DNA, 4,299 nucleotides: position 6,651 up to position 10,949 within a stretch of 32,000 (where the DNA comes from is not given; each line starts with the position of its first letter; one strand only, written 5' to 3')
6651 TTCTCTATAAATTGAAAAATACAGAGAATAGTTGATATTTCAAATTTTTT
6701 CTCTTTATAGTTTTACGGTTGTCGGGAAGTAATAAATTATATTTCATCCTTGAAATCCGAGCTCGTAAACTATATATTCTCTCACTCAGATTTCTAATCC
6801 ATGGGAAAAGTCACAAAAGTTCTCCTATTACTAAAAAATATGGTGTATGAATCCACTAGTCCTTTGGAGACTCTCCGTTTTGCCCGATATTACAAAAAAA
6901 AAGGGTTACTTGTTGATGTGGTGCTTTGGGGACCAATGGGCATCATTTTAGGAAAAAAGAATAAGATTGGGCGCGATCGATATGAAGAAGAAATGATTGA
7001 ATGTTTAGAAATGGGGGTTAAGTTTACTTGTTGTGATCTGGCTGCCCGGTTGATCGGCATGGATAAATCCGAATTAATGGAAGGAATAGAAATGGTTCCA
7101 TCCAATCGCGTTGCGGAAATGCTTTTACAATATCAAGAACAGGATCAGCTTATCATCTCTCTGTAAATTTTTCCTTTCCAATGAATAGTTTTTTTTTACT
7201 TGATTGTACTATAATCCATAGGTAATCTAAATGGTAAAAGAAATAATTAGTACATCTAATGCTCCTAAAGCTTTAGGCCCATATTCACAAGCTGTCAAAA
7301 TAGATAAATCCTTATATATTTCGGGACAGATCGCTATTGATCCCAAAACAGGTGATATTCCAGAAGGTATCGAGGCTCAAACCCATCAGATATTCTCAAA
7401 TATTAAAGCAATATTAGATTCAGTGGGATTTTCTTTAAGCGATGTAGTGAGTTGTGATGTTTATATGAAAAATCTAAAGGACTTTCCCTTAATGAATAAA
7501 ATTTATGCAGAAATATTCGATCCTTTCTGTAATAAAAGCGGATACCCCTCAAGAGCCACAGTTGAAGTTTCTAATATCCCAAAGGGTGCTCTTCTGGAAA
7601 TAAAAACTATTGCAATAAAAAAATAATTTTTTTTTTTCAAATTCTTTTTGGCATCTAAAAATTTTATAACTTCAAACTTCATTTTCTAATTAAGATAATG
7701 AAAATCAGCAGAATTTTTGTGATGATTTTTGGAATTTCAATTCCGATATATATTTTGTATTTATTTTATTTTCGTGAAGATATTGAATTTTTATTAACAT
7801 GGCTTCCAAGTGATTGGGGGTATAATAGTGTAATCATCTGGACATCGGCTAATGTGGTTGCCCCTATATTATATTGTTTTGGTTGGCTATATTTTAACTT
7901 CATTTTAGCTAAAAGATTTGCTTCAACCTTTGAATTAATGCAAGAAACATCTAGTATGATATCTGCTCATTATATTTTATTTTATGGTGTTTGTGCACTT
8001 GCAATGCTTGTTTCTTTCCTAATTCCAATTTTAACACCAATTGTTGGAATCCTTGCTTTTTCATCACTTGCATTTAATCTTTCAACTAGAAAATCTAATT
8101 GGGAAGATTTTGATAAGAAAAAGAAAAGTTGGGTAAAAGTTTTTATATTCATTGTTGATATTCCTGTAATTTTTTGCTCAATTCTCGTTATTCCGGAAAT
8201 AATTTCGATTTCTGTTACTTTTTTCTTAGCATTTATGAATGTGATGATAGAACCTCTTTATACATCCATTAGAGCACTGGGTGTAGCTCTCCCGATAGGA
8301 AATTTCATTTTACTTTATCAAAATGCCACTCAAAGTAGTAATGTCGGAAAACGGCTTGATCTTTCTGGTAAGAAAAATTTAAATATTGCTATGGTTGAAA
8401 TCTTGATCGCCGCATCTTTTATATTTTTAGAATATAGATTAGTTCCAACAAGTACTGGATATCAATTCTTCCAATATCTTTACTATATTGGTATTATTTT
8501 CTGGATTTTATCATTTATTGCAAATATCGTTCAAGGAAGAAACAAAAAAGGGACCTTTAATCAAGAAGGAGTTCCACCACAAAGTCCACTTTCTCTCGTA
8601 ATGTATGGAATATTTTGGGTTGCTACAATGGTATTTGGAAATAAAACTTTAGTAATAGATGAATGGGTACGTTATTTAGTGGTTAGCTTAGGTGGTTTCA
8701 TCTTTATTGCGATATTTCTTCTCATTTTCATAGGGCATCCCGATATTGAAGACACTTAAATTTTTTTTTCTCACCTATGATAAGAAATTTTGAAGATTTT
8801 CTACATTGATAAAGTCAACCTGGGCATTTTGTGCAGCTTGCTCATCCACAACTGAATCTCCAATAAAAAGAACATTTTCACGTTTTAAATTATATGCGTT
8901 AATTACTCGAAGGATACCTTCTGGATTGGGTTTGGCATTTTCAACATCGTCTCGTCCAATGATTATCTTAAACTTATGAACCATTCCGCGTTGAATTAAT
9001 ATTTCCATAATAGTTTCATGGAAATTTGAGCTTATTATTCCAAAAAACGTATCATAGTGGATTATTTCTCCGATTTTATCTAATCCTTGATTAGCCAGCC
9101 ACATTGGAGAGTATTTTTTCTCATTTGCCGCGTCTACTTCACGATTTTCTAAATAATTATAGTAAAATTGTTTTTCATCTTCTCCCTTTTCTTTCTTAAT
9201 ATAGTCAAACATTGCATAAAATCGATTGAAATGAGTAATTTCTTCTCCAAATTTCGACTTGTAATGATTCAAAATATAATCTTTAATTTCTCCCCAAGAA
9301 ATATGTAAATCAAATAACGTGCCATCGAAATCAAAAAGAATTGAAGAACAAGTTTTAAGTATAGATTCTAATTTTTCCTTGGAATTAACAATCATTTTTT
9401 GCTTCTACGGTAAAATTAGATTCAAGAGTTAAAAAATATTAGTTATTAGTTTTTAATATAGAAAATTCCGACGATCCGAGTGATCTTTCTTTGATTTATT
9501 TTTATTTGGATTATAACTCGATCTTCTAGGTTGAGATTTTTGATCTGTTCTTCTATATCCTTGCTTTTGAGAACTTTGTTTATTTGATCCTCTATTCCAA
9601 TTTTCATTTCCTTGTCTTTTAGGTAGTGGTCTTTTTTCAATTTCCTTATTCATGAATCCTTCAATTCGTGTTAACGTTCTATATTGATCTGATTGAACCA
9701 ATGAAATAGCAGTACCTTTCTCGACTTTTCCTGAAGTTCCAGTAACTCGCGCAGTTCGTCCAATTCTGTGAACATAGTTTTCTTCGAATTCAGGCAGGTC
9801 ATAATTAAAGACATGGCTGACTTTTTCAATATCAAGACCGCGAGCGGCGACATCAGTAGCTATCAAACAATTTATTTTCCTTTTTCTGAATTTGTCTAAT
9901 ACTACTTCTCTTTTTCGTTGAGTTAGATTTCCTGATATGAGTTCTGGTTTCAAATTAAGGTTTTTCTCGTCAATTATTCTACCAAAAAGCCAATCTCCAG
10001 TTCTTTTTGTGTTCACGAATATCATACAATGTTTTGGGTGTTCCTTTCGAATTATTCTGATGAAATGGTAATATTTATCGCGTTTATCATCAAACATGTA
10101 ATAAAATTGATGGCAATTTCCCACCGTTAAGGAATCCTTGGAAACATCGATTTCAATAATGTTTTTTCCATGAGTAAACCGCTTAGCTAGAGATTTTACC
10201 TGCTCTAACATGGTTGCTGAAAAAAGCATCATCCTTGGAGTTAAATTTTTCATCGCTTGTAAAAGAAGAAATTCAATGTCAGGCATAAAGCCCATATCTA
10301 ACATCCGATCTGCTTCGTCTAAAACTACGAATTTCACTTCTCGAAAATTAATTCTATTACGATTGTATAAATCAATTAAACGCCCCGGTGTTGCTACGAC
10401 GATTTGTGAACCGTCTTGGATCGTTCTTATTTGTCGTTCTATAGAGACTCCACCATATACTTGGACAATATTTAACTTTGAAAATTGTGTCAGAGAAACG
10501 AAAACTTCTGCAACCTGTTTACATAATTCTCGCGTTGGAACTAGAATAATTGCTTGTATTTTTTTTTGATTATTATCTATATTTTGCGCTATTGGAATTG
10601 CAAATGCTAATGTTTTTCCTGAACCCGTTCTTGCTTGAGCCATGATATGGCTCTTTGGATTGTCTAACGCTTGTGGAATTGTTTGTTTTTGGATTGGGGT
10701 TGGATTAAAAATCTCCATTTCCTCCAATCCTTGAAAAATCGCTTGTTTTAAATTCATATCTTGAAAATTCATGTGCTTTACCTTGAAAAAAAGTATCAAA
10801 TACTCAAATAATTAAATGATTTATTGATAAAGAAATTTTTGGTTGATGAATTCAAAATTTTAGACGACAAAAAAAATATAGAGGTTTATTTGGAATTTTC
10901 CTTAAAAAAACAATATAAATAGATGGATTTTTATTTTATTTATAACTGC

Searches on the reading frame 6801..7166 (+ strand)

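Call 7: search_protein_families(library=pfam, proteins=[window:6801-7166:+], max_evalue=0.01)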
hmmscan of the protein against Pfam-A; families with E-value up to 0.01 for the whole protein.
window:6801-7166:+ (121 aa): 2 families
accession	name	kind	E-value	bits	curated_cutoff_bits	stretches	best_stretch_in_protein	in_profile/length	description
PF02635.20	DsrE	-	4.2e-08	33.8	22.7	1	6-111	2-110/116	DsrE/DsrF-like family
PF13686.11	DrsE_2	-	6.2e-06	26.7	25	1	62-102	102-142/156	DsrE/DsrF/DrsH-like family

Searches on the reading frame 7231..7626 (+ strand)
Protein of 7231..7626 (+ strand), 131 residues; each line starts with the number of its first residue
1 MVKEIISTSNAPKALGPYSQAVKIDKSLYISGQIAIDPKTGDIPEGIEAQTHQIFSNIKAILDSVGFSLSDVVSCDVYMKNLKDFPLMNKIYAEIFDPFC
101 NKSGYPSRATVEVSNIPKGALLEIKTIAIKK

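Call 7: search_protein_families(library=pfam, proteins=[window:7231-7626:+], max_evalue=0.01)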
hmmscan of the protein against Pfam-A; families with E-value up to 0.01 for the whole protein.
window:7231-7626:+ (131 aa): 1 family
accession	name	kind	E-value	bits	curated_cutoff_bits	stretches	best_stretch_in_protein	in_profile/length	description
PF01042.26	Ribonuc_L-PSP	-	1e-36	126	27.3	1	9-129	2-120/121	Endoribonuclease L-PSP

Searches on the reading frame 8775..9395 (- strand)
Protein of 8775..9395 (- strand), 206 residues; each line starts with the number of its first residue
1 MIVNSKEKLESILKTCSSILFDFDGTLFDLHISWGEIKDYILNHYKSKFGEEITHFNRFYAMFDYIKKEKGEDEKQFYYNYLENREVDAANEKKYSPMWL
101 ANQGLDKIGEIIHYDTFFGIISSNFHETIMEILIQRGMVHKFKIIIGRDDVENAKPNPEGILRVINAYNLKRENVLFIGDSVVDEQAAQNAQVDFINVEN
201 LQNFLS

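Call 7: search_protein_families(library=pfam, proteins=[window:8775-9395:-], max_evalue=0.01)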
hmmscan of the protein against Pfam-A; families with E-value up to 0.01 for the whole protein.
window:8775-9395:- (206 aa): 4 families
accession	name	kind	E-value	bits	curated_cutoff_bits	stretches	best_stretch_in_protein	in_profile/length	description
PF13419.12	HAD_2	-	1.9e-26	93.7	23.8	1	19-198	1-178/178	Haloacid dehalogenase-like hydrolase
PF00702.32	Hydrolase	-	6.2e-19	69.6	26.4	1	19-191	4-190/191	haloacid dehalogenase-like hydrolase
PF13242.12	Hydrolase_like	-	1.6e-05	25.1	22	1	154-198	3-48/75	HAD-hyrolase-like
PF12710.13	HAD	-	0.00024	22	27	1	19-188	1-188/189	haloacid dehalogenase-like hydrolase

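Call 71: search_protein_families(library=ncbifam, proteins=[window:8775-9395:-], max_evalue=0.01)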
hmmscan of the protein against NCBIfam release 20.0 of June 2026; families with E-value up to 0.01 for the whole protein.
window:8775-9395:- (206 aa): 33 families (the best 25 are shown)
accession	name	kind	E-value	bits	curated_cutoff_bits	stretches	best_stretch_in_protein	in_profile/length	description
NF009804.0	PRK13288.1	equivalog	5.5e-18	65.2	218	1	17-196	4-179/215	pyrophosphatase PpaX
NF009695.0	PRK13222.1-2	equivalog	6.7e-15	55.2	225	1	118-198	113-193/226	phosphoglycolate phosphatase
NF009697.0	PRK13222.1-4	equivalog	1.9e-13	50.3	327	1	118-197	113-192/232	phosphoglycolate phosphatase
TIGR01449.2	PGP_bact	equivalog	3.1e-13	49.8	180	1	119-197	105-183/213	phosphoglycolate phosphatase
NF009694.0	PRK13222.1-1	equivalog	1.8e-12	47.1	415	1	132-193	144-205/252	phosphoglycolate phosphatase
TIGR01549.1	HAD-SF-IA-v1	subfamily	8.8e-12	45.7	23.3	1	118-192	79-149/149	HAD-IA family hydrolase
TIGR02252.1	DREG-2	subfamily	2.5e-09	37.2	155.2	1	117-193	123-199/203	HAD hydrolase, REG-2-like, family IA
NF008000.0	PRK10725.1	equivalog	3.5e-09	37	215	1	129-200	115-187/188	fructose-1-phosphate/6-phosphogluconate phosphatase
NF009696.0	PRK13222.1-3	equivalog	5.3e-09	36.1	359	1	19-192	6-180/223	N-acetylmuramic acid 6-phosphate phosphatase MupP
TIGR02009.1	PGMB-YQAB-SF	subfamily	6.4e-09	36.3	153.35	1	17-198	2-186/186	beta-phosphoglucomutase family hydrolase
TIGR01662.1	HAD-SF-IIIA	subfamily_domain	8.7e-09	35.6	44.6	1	124-200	62-140/141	HAD-IIIA family hydrolase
NF009698.0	PRK13223.1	equivalog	2e-08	33.7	466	1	132-197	134-199/272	phosphoglycolate phosphatase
NF046057.1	bifunc_MtlD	equivalog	4.4e-07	28.7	800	1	128-201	121-194/683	bifunctional mannitol-1-phosphate dehydrogenase/phosphatase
TIGR02253.1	CTE7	subfamily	6.9e-07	29.3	169.75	1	18-198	4-194/221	TIGR02253 family HAD-type hydrolase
TIGR01454.1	AHBA_synth_RP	hypoth_equivalog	1.8e-06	27.8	246.65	1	132-193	108-169/205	AHBA synthesis associated protein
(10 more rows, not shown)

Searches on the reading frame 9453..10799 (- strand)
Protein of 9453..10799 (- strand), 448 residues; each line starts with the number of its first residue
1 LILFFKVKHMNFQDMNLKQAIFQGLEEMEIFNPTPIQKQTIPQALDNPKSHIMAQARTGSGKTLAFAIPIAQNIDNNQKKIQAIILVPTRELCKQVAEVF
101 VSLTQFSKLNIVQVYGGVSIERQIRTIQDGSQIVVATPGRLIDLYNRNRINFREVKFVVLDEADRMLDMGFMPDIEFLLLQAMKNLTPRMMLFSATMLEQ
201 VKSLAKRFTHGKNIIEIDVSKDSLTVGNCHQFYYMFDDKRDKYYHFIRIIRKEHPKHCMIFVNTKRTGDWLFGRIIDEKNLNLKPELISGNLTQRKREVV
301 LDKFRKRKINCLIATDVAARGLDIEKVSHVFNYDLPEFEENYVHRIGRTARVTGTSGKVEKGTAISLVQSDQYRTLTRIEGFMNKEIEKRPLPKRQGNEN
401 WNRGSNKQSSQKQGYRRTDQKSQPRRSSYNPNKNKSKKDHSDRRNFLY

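Call 7: search_protein_families(library=pfam, proteins=[window:9453-10799:-], max_evalue=0.01)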
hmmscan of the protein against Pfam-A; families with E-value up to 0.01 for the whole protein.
window:9453-10799:- (448 aa): 3 families
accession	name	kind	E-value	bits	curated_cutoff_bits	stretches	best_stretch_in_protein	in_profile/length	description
PF00270.35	DEAD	-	1.7e-48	164.9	26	1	34-202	1-165/167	DEAD/DEAH box helicase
PF00271.37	Helicase_C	-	1.7e-30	105.9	23.5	1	243-352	3-109/110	Helicase conserved C-terminal domain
PF04851.21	ResIII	-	3.4e-12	47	22.5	1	33-196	4-161/164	Type III restriction enzyme, res subunit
